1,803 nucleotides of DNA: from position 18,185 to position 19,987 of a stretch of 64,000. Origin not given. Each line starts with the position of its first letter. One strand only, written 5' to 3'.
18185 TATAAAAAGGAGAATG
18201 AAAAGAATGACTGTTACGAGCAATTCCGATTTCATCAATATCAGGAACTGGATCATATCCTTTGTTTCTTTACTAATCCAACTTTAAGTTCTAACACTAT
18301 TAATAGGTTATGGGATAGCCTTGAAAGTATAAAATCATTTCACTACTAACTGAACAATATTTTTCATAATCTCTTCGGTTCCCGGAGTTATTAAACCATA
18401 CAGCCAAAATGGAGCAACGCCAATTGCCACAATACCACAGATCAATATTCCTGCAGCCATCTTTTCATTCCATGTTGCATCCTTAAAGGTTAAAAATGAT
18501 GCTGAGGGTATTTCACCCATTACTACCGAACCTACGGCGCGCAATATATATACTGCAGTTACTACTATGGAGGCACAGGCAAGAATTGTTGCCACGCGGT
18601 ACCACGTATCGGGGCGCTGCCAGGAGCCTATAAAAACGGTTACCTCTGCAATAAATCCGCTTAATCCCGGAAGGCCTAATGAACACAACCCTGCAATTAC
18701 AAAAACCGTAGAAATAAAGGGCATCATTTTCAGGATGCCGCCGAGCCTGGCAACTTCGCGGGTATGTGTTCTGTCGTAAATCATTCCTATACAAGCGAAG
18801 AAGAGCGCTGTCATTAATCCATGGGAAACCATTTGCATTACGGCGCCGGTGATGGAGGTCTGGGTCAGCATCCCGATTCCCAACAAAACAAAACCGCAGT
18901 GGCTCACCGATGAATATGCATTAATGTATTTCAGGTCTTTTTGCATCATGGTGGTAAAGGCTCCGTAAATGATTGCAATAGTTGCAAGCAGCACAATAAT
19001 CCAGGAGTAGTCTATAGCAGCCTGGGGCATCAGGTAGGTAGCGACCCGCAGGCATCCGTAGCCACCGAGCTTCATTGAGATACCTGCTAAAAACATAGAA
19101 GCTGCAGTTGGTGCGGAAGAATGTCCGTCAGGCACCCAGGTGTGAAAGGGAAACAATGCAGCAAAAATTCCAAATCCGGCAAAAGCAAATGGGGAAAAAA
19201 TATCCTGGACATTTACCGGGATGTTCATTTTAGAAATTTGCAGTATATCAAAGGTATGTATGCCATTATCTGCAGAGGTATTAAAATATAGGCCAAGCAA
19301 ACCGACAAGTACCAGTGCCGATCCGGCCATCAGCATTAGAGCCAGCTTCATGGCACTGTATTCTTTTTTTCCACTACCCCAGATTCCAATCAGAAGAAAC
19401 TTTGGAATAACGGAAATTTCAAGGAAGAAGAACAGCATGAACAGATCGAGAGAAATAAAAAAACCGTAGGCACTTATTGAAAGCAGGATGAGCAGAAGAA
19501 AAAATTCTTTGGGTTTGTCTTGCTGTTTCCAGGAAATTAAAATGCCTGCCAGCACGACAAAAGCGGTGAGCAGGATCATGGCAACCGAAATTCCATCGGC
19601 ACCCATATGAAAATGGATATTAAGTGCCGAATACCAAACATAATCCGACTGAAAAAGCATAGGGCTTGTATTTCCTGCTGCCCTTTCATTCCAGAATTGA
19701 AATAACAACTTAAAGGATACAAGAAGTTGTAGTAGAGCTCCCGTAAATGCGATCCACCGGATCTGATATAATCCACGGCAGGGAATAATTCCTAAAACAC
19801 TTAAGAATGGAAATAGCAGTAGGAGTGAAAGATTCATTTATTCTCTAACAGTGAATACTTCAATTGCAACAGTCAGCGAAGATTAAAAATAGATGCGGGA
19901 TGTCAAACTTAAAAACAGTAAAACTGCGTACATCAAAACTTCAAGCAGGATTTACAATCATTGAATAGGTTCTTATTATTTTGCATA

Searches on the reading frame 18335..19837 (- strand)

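Call 11: search_protein_families(library=pfam, proteins=[window:18335-19837:-], max_evalue=0.00001)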
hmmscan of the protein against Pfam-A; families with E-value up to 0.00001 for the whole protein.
window:18335-19837:- (500 aa): 1 family
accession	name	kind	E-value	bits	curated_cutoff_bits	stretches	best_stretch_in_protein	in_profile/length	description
PF00361.26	Proton_antipo_M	-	5.9e-62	210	21.5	1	129-417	1-288/294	NADH:quinone oxidoreductase/Mrp antiporter, TM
